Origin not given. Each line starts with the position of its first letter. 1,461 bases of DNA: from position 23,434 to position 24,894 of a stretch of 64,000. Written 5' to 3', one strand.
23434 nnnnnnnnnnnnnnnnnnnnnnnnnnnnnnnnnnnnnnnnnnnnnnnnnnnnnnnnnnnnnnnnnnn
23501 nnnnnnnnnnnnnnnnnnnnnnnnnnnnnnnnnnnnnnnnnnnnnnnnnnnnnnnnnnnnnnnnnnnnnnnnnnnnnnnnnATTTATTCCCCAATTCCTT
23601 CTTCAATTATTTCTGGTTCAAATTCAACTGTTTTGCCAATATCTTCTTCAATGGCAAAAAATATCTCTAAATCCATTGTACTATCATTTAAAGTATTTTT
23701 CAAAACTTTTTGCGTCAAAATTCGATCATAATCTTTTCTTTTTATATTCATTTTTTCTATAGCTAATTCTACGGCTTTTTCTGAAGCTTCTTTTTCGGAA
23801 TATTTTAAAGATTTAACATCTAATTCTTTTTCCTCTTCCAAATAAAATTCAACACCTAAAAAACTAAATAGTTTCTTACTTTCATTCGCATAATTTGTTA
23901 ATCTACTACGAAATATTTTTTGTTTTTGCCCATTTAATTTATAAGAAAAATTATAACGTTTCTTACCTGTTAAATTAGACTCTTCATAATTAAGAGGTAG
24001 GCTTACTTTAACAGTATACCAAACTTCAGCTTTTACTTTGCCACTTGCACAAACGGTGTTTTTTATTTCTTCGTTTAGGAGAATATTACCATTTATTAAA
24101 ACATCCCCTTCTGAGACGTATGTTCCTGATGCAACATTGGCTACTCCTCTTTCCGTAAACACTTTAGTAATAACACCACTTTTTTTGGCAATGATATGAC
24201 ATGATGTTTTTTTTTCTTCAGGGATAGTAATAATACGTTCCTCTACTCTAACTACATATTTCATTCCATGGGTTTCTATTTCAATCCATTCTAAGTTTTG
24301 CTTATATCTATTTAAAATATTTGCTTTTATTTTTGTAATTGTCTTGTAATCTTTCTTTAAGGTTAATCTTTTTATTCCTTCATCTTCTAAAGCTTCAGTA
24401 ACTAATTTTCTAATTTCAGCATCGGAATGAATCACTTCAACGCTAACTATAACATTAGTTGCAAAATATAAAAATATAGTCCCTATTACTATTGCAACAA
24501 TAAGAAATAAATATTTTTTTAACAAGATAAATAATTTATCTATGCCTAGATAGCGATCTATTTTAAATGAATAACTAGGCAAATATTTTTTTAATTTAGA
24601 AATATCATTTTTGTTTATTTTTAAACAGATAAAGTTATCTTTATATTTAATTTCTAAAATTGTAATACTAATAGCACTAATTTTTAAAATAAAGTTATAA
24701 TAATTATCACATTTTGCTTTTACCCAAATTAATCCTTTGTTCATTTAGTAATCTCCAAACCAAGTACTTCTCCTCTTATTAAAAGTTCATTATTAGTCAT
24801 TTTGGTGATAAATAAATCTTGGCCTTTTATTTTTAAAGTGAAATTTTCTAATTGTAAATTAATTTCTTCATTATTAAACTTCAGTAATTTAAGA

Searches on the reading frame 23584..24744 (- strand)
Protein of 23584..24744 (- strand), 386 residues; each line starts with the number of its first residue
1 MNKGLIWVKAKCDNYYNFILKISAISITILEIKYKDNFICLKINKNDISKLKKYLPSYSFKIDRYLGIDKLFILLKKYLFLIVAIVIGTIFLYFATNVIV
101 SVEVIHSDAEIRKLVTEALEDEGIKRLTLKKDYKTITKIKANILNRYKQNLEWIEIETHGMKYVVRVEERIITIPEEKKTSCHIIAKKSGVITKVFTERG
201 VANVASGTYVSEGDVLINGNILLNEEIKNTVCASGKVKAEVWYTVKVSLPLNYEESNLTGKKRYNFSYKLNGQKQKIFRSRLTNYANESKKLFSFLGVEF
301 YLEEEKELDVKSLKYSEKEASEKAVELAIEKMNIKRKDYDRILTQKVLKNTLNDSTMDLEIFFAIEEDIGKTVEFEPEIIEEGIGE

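Call 12: search_protein_families(library=pfam, proteins=[window:23584-24744:-], max_evalue=0.001)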
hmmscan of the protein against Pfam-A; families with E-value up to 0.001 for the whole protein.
window:23584-24744:- (386 aa): 1 family
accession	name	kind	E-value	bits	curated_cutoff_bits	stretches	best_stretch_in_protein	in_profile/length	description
PF06898.16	YqfD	-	7.2e-59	200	25.2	1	3-369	4-379/379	Putative stage IV sporulation protein YqfD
